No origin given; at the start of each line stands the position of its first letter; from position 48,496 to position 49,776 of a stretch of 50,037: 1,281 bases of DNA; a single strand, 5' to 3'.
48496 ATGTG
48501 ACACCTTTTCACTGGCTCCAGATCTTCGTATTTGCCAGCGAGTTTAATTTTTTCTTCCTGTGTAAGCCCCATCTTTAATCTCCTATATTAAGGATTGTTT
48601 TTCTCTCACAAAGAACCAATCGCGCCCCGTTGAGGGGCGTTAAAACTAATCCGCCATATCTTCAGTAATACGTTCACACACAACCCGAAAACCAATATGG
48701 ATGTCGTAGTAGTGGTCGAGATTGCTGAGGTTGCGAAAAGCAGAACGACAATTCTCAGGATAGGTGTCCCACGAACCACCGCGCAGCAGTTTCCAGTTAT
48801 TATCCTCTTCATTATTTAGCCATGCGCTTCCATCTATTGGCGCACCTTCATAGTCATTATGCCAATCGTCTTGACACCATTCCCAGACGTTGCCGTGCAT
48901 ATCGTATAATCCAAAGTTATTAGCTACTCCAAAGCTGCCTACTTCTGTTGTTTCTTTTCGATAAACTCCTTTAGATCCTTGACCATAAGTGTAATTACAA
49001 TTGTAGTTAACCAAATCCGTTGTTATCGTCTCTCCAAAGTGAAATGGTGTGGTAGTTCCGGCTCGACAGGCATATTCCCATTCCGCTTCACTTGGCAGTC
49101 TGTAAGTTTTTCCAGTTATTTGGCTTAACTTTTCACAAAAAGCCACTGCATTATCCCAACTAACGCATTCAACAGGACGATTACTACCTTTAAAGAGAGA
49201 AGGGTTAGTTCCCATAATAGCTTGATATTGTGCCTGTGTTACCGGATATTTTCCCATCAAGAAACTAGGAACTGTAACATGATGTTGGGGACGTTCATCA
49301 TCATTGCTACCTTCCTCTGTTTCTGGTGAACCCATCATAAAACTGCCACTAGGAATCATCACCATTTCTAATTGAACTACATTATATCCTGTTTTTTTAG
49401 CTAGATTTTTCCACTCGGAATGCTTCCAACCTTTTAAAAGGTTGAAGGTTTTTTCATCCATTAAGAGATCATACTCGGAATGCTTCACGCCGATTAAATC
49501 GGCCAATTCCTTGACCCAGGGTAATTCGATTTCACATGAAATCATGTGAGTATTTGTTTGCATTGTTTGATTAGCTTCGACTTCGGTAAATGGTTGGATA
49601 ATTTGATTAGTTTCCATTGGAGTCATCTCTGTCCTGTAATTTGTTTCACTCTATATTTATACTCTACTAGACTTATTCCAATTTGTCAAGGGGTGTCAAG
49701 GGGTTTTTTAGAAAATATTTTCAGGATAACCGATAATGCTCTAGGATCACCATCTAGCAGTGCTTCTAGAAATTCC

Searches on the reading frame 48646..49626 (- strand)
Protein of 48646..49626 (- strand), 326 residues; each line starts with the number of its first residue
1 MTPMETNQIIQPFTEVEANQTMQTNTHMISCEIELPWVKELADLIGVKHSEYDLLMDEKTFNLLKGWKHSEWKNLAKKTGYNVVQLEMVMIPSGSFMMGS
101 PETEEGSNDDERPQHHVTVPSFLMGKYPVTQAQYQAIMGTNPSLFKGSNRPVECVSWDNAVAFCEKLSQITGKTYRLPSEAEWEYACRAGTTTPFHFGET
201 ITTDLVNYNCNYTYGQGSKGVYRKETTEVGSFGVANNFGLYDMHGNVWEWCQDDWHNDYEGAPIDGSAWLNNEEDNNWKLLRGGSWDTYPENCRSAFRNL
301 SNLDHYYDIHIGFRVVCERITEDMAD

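Call 30: search_protein_families(library=pfam, proteins=[window:48646-49626:-], max_evalue=0.01)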
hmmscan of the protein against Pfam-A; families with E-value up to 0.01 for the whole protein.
window:48646-49626:- (326 aa): 1 family
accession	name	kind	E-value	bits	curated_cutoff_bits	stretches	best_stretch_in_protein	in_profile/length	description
PF03781.23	FGE-sulfatase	-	2.7e-56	191.5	23.3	1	87-316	4-254/255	Sulfatase-modifying factor enzyme 1-like domain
